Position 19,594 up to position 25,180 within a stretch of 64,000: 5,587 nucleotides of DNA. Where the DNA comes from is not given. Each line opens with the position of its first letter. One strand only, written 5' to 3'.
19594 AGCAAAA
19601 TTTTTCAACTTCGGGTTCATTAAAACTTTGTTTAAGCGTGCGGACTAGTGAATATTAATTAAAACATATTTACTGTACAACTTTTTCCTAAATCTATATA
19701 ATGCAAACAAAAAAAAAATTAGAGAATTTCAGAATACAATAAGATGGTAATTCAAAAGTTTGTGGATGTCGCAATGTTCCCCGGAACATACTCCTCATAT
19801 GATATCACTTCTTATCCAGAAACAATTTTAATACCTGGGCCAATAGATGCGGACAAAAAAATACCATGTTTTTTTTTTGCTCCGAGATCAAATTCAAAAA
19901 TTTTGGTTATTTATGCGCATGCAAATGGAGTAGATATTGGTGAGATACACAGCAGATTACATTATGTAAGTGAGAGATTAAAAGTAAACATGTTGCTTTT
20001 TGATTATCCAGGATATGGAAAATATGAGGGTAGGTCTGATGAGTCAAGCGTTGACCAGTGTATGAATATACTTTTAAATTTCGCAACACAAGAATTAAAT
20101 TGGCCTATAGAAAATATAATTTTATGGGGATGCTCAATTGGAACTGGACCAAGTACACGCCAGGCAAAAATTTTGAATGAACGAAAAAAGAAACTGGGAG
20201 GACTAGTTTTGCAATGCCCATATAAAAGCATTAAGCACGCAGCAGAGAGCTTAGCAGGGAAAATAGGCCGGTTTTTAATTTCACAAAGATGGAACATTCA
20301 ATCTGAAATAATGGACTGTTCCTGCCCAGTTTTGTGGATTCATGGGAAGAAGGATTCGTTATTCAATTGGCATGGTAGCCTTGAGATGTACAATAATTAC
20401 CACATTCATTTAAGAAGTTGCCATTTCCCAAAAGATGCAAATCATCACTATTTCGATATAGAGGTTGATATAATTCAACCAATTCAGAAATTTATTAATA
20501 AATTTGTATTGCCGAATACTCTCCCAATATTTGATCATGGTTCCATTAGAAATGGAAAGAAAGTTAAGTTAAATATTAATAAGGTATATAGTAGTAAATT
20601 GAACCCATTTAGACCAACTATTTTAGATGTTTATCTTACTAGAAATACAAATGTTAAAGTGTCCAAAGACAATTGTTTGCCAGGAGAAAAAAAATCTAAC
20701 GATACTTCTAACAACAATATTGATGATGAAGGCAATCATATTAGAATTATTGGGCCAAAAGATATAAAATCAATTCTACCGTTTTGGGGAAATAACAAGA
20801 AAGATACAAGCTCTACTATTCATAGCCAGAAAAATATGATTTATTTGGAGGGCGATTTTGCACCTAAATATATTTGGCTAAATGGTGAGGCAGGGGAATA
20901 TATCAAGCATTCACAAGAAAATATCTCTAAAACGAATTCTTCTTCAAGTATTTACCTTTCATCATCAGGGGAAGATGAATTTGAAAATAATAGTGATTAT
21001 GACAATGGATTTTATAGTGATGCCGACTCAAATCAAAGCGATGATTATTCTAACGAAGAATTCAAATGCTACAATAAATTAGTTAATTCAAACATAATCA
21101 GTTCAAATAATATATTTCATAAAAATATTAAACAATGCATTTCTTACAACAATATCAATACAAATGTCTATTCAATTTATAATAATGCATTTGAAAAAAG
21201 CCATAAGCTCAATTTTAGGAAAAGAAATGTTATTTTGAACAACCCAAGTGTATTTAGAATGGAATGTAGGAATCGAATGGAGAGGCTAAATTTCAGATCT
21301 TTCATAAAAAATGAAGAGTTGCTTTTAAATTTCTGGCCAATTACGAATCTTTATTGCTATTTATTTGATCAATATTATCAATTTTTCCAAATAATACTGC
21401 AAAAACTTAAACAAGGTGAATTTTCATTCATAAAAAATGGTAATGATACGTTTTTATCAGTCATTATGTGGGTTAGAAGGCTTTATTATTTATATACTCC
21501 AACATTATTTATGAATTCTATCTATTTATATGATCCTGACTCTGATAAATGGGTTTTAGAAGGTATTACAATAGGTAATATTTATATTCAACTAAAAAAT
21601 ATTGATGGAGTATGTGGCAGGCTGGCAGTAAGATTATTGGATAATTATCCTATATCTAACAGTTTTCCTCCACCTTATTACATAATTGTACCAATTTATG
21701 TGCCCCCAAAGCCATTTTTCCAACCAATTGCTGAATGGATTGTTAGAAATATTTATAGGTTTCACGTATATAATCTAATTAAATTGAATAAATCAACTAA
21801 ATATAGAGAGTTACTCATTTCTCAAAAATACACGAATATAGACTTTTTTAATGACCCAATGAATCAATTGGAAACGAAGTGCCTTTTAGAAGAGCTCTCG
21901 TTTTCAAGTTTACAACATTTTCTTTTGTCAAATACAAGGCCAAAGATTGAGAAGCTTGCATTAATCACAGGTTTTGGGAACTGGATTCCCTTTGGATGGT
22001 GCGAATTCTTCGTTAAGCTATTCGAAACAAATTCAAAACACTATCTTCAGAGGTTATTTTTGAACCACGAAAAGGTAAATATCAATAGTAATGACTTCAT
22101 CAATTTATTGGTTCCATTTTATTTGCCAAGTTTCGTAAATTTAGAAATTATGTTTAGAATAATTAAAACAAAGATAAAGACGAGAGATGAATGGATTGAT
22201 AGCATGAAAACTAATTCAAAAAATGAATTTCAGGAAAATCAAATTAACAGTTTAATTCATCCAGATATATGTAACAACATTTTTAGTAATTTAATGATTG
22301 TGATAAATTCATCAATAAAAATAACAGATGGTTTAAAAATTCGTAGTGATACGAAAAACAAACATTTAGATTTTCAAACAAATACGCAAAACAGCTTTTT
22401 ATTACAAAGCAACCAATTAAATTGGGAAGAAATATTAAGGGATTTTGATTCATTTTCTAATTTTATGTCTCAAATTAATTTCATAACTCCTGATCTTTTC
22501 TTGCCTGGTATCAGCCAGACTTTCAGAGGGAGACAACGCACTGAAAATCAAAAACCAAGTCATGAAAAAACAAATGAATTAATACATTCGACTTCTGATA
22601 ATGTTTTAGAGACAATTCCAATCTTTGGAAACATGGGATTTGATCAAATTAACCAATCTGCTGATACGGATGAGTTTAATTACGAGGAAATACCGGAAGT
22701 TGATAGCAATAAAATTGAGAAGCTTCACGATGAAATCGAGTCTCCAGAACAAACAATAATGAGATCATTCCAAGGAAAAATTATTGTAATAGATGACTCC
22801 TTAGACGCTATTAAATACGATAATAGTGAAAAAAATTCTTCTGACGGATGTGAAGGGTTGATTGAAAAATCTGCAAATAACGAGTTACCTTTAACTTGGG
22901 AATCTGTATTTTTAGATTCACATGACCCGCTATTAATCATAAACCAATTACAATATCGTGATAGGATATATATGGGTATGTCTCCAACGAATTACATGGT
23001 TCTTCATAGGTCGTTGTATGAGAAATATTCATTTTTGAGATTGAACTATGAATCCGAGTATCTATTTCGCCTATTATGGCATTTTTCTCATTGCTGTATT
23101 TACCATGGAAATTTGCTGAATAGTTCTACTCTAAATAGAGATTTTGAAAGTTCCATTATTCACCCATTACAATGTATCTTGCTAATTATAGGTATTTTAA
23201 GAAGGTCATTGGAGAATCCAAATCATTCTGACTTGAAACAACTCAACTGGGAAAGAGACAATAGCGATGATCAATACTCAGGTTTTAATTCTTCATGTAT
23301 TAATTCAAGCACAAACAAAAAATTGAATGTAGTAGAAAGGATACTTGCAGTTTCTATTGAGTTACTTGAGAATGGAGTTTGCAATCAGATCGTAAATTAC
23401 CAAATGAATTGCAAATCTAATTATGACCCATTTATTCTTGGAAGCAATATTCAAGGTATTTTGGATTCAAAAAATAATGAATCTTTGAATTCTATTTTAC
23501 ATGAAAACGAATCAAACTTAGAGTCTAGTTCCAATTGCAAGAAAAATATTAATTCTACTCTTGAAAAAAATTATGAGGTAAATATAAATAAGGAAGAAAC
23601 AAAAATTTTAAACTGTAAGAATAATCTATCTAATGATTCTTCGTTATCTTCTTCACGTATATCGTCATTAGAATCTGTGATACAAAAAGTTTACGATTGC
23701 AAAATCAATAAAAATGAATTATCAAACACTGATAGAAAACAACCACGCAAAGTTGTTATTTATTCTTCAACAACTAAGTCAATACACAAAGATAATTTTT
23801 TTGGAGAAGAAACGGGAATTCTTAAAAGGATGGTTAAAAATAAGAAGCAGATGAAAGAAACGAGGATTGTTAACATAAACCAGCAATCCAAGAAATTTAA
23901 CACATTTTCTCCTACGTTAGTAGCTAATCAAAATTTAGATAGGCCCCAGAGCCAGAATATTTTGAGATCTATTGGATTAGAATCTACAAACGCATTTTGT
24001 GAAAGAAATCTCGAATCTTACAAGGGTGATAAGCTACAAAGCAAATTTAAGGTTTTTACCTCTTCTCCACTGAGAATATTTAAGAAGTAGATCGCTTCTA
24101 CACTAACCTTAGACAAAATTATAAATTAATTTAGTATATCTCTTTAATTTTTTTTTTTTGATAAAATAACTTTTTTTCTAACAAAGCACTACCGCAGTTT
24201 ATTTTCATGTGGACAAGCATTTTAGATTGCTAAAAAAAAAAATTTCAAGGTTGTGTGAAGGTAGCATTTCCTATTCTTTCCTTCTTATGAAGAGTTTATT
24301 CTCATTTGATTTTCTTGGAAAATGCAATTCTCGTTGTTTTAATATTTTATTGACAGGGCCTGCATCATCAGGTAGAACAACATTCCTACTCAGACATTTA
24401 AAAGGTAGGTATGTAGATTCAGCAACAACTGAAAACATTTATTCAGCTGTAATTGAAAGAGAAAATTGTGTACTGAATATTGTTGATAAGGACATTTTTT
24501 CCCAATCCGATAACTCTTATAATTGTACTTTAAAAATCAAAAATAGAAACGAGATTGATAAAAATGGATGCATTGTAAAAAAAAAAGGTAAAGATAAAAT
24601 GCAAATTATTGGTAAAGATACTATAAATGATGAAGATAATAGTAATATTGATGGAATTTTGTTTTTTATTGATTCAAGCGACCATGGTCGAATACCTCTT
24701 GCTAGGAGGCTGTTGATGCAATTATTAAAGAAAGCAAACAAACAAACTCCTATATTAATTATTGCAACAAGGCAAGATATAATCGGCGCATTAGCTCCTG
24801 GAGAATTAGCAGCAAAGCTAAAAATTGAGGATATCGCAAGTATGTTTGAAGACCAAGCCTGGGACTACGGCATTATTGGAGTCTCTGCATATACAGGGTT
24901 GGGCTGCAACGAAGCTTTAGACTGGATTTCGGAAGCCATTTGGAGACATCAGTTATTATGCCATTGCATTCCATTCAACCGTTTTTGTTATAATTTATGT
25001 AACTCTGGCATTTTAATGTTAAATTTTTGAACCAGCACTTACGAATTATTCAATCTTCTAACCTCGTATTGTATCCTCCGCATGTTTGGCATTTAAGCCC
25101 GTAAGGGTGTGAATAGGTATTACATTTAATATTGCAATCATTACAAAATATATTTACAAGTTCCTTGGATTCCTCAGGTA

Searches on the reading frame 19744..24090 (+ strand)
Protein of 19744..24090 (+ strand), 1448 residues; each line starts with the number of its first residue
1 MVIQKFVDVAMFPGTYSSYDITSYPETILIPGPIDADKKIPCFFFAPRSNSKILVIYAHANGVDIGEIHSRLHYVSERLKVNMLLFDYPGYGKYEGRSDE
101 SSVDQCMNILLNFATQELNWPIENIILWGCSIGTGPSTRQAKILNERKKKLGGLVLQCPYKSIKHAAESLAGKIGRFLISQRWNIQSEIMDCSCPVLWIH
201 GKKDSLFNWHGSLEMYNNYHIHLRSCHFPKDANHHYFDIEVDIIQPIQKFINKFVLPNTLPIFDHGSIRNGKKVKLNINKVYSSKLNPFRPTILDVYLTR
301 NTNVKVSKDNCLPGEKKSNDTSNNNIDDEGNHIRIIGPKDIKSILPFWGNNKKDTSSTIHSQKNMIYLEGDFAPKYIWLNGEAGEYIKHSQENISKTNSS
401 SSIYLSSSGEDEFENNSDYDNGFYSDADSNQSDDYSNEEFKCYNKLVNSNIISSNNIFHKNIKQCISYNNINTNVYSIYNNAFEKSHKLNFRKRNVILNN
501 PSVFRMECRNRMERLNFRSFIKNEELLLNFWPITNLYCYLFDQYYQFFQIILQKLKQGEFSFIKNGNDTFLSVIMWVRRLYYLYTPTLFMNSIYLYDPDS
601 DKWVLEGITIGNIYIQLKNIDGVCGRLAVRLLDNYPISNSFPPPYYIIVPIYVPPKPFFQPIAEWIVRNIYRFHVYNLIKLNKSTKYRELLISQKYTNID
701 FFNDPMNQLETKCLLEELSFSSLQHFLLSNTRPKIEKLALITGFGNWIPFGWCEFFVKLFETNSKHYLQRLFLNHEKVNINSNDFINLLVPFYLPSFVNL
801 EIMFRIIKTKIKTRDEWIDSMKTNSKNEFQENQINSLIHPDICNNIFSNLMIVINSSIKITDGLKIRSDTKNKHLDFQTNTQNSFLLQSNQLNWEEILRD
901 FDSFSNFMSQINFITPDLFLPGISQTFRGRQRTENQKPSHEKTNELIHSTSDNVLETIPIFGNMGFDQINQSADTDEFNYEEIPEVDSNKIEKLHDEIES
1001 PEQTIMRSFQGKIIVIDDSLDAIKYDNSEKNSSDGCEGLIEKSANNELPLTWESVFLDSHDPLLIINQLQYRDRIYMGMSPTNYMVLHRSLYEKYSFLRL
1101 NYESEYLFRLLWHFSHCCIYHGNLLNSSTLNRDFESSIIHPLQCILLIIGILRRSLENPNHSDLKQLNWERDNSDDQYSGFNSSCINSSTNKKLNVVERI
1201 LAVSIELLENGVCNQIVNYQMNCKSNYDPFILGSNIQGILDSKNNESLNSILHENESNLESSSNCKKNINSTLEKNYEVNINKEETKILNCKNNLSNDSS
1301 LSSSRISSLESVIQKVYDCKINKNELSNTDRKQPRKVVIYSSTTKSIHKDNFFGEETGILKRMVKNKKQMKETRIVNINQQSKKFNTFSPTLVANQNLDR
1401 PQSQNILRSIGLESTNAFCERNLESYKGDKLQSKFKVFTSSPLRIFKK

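Call 6: search_protein_families(library=pfam, proteins=[window:19744-24090:+], max_evalue=0.001)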
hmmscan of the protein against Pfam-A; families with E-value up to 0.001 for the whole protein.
window:19744-24090:+ (1448 aa): 2 families
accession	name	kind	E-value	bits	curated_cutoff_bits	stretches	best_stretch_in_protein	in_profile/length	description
PF05677.18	DUF818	-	2.2e-06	27.3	20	1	69-203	160-300/365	Chlamydia CHLPS protein (DUF818)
PF12146.15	Hydrolase_4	-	4e-05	23.5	27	0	82-169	33-121/239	Serine aminopeptidase, S33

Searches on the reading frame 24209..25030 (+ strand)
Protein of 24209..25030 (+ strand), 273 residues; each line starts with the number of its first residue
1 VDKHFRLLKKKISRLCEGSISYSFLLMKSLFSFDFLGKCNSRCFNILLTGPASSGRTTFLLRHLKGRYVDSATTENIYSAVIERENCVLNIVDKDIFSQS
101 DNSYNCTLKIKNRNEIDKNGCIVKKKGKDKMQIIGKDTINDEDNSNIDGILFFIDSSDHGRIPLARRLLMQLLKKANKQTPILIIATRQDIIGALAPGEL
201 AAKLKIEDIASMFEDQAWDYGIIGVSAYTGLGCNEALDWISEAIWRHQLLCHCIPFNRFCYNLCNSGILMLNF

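Call 6: search_protein_families(library=pfam, proteins=[window:24209-25030:+], max_evalue=0.001)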
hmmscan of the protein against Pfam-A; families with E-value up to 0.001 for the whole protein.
window:24209-25030:+ (273 aa): 2 families
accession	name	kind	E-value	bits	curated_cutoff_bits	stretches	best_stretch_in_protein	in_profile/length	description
PF00025.27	Arf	-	3.4e-16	59.6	22.3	1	145-243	80-173/174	ADP-ribosylation factor family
PF09439.16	SRPRB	-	0.00077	19.3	25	0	45-205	5-135/178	Signal recognition particle receptor beta subunit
